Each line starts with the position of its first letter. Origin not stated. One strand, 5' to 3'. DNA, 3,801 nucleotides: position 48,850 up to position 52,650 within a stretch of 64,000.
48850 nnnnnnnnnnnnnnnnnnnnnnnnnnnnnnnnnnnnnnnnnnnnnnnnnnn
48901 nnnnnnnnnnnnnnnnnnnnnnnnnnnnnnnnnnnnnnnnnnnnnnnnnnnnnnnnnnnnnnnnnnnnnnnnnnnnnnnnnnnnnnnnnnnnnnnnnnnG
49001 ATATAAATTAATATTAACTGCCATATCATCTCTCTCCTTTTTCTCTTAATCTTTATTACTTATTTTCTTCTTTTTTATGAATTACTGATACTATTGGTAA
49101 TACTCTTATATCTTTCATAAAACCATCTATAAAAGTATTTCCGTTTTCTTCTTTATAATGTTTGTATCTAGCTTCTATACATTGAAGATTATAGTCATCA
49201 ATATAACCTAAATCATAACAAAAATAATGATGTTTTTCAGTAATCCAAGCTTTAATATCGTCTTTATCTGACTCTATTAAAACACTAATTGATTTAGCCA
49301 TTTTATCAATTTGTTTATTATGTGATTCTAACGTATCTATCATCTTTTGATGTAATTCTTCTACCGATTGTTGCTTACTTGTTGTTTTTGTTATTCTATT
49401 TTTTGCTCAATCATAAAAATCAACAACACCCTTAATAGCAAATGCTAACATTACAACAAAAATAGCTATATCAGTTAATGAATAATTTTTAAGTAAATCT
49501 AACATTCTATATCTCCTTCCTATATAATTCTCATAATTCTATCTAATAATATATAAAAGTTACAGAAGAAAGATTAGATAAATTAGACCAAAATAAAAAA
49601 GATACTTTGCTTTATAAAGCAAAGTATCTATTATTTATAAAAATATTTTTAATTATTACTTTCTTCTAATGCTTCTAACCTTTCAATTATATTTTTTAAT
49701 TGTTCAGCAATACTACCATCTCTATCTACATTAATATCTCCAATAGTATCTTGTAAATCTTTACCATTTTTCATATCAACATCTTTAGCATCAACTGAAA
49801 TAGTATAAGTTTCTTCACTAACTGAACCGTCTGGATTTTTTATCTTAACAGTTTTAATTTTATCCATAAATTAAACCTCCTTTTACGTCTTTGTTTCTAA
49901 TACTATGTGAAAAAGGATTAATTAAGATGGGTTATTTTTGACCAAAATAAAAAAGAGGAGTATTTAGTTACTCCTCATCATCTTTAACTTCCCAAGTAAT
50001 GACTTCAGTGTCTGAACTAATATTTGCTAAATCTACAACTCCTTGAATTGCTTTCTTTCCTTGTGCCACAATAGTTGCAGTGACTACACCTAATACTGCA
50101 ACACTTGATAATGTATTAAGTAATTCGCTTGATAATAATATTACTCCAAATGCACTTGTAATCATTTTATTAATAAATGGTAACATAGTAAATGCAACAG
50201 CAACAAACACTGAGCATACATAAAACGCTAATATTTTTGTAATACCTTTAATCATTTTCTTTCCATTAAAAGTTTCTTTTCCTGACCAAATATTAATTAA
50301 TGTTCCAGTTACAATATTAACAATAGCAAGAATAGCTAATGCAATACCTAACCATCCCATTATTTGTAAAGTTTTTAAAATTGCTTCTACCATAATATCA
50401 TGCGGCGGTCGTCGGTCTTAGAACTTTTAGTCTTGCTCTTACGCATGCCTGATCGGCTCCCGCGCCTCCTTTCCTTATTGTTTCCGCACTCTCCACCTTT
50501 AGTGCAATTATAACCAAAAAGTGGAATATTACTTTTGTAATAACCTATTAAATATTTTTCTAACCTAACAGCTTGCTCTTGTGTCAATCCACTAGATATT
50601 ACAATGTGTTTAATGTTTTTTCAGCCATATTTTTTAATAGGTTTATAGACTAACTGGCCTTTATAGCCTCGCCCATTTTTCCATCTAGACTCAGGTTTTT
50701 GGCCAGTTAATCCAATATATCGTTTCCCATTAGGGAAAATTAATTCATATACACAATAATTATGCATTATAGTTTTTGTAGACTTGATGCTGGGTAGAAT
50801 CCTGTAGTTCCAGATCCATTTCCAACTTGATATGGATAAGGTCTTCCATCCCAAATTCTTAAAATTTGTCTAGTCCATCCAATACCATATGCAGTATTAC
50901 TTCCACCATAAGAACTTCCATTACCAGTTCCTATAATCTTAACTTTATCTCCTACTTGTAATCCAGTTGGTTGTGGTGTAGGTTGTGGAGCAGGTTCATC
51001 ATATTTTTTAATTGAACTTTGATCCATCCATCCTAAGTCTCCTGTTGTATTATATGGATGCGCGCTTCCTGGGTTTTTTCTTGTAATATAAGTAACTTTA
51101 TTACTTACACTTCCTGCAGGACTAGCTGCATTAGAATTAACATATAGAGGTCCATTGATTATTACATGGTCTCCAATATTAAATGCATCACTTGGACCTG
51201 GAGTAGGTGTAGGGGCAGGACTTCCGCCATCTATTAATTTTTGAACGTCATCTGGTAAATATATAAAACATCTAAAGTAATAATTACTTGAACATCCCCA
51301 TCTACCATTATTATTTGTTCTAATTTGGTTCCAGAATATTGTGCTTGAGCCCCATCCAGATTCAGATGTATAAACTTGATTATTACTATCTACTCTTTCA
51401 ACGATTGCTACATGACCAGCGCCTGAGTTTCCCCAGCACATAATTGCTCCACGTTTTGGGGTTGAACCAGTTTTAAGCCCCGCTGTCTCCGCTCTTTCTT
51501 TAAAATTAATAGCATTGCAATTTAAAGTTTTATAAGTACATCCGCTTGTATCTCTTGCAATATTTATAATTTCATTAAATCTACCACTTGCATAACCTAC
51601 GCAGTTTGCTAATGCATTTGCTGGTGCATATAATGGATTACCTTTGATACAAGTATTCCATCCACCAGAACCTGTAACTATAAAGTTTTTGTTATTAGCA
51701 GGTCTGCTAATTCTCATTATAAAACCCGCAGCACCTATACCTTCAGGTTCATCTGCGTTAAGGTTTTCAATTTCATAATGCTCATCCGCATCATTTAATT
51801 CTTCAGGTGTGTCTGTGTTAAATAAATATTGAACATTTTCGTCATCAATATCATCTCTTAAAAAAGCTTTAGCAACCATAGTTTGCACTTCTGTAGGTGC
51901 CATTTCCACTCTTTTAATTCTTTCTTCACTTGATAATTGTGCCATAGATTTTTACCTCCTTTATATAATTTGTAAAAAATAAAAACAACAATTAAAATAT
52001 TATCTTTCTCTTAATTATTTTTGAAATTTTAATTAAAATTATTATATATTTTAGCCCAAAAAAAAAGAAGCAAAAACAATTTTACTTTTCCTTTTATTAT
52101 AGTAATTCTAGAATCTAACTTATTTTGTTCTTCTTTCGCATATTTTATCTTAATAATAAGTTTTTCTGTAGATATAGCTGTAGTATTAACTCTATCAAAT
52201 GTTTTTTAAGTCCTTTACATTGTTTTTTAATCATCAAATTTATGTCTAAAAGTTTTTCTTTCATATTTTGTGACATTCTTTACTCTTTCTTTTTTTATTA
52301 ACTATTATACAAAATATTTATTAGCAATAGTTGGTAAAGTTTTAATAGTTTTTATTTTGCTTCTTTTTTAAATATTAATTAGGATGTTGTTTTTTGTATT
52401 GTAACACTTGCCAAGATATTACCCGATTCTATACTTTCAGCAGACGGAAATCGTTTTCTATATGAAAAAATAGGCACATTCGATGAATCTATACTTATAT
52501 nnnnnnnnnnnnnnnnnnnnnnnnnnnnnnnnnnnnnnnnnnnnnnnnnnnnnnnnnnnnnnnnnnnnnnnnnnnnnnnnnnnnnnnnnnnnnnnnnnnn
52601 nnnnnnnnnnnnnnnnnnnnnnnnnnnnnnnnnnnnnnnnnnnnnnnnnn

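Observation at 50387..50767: GIY-YIG homing-endonuclease-like gene wedged between endolysin and holin, with an anomalously GC-rich 3' segment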

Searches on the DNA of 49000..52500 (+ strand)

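Call 11: search_dna_similar(query=window:49000-52500:+, collection=phages, mode=distant)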
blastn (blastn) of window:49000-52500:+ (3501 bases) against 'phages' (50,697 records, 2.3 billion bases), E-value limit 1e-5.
Records with a match: 3; places in all: 3; records where one place covers at least 80% of the query: 0.
Best place of each record, by identity: 60-80% 3.
By first word of the organism name: Bacteroides 2; Bacteriophage 1.
By host as written in the record: Bacteroides intestinalis DSM 108646 2; - 1.
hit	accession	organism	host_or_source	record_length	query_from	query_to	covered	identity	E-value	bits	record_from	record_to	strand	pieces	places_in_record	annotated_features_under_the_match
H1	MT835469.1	Bacteriophage sp.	human fecal samples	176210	1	271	8%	68.6%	1e-19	105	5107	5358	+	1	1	record has no annotation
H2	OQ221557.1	Bacteroides phage PhiCrAssBcn22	Bacteroides intestinalis DSM 108646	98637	1608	1782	5%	68.3%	4e-6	61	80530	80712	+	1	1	hypothetical protein | portal protein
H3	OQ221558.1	Bacteroides phage PhiCrAssBcn23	Bacteroides intestinalis DSM 108646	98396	1608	1782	5%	68.3%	4e-6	61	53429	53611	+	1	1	hypothetical protein | portal protein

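Call 38: search_rna_families(source=window, start=49900, end=52000, threshold=evalue, max_evalue=1)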
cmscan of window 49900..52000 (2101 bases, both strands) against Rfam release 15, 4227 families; matches with E-value up to 1: 0.
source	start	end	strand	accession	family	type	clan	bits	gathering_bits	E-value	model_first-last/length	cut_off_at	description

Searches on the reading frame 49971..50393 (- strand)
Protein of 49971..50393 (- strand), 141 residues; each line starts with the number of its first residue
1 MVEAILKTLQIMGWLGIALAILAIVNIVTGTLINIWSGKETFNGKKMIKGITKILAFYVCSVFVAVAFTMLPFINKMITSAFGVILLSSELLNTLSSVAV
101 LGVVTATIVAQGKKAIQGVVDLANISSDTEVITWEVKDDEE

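Call 9: search_protein_families(library=pfam, proteins=[window:49971-50393:-], max_evalue=0.01)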
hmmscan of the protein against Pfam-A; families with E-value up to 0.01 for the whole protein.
window:49971-50393:- (141 aa): 1 family
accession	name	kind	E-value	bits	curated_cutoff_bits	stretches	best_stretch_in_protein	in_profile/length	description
PF05105.17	Phage_holin_4_1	-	8.8e-05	23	22.2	1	9-104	7-102/116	Bacteriophage holin family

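Call 10: search_protein_families(library=phrogs, proteins=[window:49971-50393:-], max_evalue=0.01)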
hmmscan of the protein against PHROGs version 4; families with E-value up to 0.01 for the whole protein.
window:49971-50393:- (141 aa): 0 families

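Call 13: find_related_loci(query=window:49971-50393:-, collection=viral_contigs, flank=5000)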
Query window:49971-50393:- (141 aa) in viral_contigs; peptide patterns used: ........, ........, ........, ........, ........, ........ (x = any residue, [..] = any of these).
12 stretches matched a pattern; 2 encode a relative of the query (tblastn E <= 1e-3); 2 distinct loci.
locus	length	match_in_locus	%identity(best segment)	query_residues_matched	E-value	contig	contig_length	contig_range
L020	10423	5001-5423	57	1-141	3e-49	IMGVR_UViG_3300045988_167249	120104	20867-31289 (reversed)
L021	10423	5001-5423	64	1-141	2e-48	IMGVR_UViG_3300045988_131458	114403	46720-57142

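Call 67: find_homologous_proteins(query=window:49971-50393:-, max_evalue=1e-30)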
Query window:49971-50393:- (141 aa): 698 proteins with E <= 1e-30 among 806 candidates; the best 120 are listed.
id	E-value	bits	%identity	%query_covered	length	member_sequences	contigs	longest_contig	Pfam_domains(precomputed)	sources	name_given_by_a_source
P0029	1.6e-76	273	98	100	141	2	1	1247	PF05105.18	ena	-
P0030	5.1e-76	271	96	100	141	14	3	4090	-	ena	-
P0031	1.1e-74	267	94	100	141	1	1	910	-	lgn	-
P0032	1.2e-74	267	95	100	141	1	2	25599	-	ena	-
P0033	1.6e-74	266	94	100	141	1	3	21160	-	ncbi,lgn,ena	-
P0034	2.2e-74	266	94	100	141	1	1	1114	-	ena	-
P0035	2.2e-74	266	94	100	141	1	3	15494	-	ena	-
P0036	3.1e-74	265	93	100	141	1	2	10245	-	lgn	-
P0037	5.1e-74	265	94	100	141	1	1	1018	-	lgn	-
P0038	6.5e-74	264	93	100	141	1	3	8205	-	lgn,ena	-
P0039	6.8e-74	264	94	100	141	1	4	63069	-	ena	-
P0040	7.1e-74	264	94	100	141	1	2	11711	-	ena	-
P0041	7.6e-74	264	93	100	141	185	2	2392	PF05105.18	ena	-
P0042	9.4e-74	264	94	100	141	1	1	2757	-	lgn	-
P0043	1.6e-73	263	94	100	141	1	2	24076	-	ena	-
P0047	2.6e-73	262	93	100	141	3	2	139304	PF05105.18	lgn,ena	-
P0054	7.3e-72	258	89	100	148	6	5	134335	PF05105.18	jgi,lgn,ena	-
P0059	2.3e-71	256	91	100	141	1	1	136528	PF05105.18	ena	-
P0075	2.2e-66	240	82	100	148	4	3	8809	PF05105.18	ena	-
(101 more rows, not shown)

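Call 68: find_encoding_contigs(protein=P0054, flank=2500, max_places=5)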
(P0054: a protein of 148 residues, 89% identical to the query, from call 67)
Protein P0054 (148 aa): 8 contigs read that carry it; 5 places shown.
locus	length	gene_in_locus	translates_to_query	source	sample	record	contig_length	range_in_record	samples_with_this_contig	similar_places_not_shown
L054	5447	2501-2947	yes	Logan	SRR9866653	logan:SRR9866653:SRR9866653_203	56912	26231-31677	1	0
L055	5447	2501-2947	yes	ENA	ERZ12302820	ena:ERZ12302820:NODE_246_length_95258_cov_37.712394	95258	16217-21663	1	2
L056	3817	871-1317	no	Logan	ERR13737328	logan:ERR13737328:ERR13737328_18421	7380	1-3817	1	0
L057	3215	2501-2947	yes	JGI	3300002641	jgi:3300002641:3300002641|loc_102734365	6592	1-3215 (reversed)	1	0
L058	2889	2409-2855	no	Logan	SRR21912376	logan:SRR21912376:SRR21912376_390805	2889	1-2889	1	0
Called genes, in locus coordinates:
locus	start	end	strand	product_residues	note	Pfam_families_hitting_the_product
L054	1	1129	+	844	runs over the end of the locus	PF09992:NAGPA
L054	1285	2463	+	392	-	PF05257:CHAP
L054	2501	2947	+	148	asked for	PF05105:Phage_holin_4_1 (weak)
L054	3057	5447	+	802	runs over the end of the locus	PF22337:Phage_fiber_rpt, PF13229:Beta_helix (faint)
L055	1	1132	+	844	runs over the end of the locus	PF09992:NAGPA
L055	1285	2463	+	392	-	PF05257:CHAP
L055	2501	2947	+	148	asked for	PF05105:Phage_holin_4_1 (weak)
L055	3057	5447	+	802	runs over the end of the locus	PF22337:Phage_fiber_rpt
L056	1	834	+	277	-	?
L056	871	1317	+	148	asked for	PF05105:Phage_holin_4_1 (weak)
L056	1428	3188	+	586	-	-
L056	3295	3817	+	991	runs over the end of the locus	PF00753:Lactamase_B (weak)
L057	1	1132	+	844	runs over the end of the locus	PF09992:NAGPA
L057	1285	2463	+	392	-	PF05257:CHAP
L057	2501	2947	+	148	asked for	PF05105:Phage_holin_4_1 (weak)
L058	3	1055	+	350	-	?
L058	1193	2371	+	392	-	PF05257:CHAP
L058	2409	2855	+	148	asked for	PF05105:Phage_holin_4_1 (weak)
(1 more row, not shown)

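Call 69: find_encoding_contigs(protein=P0047, flank=2500, max_places=4)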
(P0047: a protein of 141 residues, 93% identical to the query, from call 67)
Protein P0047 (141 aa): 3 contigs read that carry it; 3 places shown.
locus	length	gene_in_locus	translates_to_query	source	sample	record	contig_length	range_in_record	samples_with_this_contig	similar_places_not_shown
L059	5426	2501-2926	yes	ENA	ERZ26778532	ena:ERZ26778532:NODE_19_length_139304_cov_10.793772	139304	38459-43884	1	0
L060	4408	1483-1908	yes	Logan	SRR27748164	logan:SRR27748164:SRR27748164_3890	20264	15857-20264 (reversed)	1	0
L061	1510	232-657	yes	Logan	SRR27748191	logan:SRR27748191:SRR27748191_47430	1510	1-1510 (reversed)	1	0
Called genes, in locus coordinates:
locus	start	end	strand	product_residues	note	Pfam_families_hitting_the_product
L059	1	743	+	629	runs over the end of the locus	-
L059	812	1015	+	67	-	PF16945:Phage_r1t_holin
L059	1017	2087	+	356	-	PF01183:Glyco_hydro_25, PF08230:CW_7, PF01476:LysM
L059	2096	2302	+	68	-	-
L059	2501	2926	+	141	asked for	PF05105:Phage_holin_4_1 (weak)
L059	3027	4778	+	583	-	PF22337:Phage_fiber_rpt, PF12708:Pect-lyase_RHGA_epim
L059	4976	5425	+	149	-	-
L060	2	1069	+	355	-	?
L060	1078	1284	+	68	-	-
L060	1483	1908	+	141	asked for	PF05105:Phage_holin_4_1 (weak)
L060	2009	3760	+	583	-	PF22337:Phage_fiber_rpt, PF12708:Pect-lyase_RHGA_epim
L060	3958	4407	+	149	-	-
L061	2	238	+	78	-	?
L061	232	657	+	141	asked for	PF05105:Phage_holin_4_1 (weak)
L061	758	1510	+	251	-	?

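Call 70: find_encoding_contigs(protein=P0059, flank=2500, max_places=4)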
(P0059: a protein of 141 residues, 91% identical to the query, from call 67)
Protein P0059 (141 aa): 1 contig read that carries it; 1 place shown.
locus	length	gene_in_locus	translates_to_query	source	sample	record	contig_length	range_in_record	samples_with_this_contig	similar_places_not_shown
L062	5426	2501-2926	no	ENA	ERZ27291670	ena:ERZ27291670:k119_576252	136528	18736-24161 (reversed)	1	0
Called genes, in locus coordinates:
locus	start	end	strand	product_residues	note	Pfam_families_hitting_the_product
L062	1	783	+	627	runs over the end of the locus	-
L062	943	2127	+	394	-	PF05257:CHAP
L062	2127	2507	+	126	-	PF01541:GIY-YIG (weak)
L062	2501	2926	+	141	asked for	PF05105:Phage_holin_4_1 (weak)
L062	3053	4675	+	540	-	PF13229:Beta_helix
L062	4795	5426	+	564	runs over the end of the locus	-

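Call 73: find_encoding_contigs(protein=P0075, flank=2000, max_places=4)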
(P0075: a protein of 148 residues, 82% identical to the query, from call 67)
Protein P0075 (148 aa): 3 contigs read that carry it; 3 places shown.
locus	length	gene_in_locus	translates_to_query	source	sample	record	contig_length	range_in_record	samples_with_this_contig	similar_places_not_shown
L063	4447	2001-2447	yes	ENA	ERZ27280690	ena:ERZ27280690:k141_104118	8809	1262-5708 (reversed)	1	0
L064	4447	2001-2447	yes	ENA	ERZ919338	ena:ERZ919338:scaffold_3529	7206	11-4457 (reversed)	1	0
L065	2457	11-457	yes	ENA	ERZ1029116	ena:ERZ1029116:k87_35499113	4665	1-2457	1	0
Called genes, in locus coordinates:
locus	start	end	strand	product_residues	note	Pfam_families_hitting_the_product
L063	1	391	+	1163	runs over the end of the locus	?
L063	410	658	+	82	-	-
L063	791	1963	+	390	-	PF05257:CHAP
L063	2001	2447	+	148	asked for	PF05105:Phage_holin_4_1 (weak)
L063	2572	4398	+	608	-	PF12708:Pect-lyase_RHGA_epim, PF13229:Beta_helix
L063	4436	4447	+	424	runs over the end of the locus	?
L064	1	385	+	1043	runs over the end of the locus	?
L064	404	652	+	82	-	-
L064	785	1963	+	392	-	PF05257:CHAP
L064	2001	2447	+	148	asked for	PF05105:Phage_holin_4_1 (weak)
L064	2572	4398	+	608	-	PF12708:Pect-lyase_RHGA_epim, PF13229:Beta_helix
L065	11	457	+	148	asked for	PF05105:Phage_holin_4_1 (weak)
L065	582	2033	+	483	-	PF12708:Pect-lyase_RHGA_epim, PF13229:Beta_helix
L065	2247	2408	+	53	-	-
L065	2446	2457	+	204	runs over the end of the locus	-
